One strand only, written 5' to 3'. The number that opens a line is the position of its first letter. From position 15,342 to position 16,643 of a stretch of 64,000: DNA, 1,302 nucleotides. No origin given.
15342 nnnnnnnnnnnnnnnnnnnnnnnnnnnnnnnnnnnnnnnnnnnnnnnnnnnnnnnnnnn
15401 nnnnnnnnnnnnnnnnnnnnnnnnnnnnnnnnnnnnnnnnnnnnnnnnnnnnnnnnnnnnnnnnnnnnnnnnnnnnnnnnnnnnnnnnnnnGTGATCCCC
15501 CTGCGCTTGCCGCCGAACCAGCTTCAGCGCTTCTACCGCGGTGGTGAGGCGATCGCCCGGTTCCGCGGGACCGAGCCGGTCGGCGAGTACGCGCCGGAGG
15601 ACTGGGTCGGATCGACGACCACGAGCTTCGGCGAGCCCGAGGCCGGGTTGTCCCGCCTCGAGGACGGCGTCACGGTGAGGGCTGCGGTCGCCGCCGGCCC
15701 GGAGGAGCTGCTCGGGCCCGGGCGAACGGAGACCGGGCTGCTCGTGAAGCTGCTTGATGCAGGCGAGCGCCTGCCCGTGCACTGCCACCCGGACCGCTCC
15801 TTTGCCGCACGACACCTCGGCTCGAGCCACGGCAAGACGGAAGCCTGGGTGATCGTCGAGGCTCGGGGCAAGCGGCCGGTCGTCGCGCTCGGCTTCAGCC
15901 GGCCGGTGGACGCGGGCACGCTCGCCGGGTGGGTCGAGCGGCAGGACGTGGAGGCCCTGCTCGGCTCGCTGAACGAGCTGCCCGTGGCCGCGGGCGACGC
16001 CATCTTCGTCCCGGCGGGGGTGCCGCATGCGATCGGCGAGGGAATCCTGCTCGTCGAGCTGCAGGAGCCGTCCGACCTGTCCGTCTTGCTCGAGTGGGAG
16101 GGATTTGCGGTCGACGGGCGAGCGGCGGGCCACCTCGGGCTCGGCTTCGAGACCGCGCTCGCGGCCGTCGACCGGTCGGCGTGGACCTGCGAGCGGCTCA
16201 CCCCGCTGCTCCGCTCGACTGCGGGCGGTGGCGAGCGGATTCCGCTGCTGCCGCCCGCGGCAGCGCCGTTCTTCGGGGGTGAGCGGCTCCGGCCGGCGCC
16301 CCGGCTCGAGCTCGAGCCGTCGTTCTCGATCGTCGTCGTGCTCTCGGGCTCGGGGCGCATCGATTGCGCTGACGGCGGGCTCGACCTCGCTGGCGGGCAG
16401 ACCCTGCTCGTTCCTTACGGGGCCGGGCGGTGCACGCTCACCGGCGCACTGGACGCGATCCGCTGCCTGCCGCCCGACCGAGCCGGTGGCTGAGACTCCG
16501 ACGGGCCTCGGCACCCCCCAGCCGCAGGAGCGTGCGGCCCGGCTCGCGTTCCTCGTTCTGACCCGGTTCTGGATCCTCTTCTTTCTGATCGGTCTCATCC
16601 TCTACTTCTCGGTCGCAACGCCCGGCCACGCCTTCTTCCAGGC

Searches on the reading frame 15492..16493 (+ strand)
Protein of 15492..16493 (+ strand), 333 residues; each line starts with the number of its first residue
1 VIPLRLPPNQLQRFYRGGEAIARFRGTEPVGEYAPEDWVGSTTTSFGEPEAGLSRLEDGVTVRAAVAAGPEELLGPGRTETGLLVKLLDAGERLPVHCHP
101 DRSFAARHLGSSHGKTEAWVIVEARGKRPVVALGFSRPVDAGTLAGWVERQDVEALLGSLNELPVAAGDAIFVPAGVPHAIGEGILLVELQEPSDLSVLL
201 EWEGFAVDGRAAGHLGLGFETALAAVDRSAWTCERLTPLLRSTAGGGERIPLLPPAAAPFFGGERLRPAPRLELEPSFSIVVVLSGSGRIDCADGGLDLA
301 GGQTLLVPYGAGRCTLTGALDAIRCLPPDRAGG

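Call 10: search_protein_families(library=pfam, proteins=[window:15492-16493:+], max_evalue=0.001)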
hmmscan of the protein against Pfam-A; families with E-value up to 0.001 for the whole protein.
window:15492-16493:+ (333 aa): 3 families
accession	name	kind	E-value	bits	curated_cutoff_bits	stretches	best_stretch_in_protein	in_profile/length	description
PF21621.3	MPI_cupin_dom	-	1.6e-05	25.2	27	1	275-325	27-77/79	Mannose-6-phosphate isomerase, cupin domain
PF07883.17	Cupin_2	-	2.5e-05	24.3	27.2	0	162-181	37-56/70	Cupin domain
PF12852.13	Cupin_6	-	0.00084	19.6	26.7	0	257-312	13-71/183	Cupin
